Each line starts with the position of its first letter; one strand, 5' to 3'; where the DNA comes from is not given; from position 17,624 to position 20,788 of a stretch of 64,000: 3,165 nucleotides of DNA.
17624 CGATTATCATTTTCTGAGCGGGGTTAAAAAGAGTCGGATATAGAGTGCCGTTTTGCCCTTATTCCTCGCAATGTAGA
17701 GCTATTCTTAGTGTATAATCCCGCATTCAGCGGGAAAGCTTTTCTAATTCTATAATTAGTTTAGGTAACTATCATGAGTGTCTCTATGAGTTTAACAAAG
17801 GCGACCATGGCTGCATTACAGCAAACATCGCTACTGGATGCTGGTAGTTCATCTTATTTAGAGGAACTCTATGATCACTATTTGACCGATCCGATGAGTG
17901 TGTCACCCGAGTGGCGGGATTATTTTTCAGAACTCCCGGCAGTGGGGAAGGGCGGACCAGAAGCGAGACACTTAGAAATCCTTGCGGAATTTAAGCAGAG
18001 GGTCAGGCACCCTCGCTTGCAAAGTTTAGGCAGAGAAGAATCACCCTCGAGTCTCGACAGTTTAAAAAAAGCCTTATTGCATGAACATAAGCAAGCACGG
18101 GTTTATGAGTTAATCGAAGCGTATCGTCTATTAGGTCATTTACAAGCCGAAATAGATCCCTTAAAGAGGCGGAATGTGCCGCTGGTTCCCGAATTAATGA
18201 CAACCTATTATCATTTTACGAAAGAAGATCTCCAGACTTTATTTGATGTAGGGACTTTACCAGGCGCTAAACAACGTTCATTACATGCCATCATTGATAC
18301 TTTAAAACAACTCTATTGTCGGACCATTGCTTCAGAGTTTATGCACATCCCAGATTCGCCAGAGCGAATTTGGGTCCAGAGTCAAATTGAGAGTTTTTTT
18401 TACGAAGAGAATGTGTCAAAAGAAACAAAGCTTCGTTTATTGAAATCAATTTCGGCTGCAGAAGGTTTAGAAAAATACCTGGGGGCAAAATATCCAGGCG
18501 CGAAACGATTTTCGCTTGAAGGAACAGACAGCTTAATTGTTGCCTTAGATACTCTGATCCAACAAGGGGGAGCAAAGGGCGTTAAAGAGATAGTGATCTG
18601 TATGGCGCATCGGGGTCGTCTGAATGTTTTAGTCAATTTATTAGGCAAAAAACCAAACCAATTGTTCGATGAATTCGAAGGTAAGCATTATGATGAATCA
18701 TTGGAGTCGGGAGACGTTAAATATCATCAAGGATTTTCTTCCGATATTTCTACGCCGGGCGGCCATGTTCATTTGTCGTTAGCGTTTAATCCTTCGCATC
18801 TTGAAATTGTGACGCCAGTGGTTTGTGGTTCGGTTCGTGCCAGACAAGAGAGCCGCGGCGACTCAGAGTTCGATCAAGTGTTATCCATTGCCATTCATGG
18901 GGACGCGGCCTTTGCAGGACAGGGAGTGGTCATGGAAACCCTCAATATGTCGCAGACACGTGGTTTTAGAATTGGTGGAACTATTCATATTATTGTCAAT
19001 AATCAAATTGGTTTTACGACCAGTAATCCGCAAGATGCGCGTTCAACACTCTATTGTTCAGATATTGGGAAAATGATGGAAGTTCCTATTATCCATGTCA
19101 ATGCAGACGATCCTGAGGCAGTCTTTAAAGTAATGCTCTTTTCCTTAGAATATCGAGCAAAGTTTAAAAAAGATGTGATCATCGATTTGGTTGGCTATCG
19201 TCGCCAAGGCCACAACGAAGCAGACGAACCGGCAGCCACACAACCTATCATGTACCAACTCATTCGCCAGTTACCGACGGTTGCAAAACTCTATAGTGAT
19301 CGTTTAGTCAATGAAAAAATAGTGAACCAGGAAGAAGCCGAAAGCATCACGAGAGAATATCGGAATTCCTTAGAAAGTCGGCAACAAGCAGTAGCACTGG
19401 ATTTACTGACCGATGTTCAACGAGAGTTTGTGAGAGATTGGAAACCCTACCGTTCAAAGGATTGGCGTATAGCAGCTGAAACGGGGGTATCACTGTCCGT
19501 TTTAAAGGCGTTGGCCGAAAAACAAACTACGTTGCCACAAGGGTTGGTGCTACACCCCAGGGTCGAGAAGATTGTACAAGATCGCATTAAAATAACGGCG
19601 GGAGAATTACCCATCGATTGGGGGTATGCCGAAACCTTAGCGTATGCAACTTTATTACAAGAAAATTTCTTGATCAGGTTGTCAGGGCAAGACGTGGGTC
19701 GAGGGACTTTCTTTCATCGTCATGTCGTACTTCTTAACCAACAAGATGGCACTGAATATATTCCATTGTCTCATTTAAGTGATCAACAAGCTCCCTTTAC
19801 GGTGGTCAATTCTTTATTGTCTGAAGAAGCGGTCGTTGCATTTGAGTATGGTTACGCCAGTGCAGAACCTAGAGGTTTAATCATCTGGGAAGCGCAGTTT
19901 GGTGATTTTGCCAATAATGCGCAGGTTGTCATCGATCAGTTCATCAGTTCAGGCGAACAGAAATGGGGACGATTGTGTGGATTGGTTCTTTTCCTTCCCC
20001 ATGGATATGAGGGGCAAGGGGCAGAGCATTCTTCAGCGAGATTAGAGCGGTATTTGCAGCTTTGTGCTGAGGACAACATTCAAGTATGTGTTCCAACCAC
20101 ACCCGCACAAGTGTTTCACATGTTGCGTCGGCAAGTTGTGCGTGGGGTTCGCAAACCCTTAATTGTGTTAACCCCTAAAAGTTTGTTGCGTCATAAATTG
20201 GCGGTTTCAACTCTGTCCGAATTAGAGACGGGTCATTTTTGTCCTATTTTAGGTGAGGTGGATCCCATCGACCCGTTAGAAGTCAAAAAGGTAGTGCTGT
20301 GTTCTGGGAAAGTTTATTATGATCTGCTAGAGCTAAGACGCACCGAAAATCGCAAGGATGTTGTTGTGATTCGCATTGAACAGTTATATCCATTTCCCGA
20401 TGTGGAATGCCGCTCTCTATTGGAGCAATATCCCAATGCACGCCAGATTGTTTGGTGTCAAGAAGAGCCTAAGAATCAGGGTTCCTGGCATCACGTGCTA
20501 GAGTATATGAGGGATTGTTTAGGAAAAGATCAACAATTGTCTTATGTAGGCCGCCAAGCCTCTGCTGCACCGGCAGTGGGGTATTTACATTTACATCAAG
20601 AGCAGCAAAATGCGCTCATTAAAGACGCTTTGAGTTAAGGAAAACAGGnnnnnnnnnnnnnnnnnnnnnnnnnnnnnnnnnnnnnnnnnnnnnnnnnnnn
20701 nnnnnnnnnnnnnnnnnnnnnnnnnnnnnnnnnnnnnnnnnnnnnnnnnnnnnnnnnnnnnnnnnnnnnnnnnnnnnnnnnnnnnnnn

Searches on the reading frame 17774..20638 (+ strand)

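Call 69: search_protein_families(library=pfam, proteins=[window:17774-20638:+], max_evalue=0.00001)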
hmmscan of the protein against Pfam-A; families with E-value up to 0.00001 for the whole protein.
window:17774-20638:+ (954 aa): 4 families
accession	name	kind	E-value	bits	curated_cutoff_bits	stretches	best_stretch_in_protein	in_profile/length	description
PF00676.26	E1_dh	-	1.1e-49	169.5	22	1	235-539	12-290/300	Dehydrogenase E1 component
PF16870.10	OxoGdeHyase_C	-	4.2e-49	166.6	27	1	811-953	1-151/151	2-oxoglutarate dehydrogenase C-terminal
PF02779.29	Transket_pyr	-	1.7e-48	165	27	1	614-806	3-173/174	Transketolase, pyrimidine binding domain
PF16078.10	2-oxogl_dehyd_N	-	2.8e-14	52.8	27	1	18-56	1-39/41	2-oxoglutarate dehydrogenase N-terminus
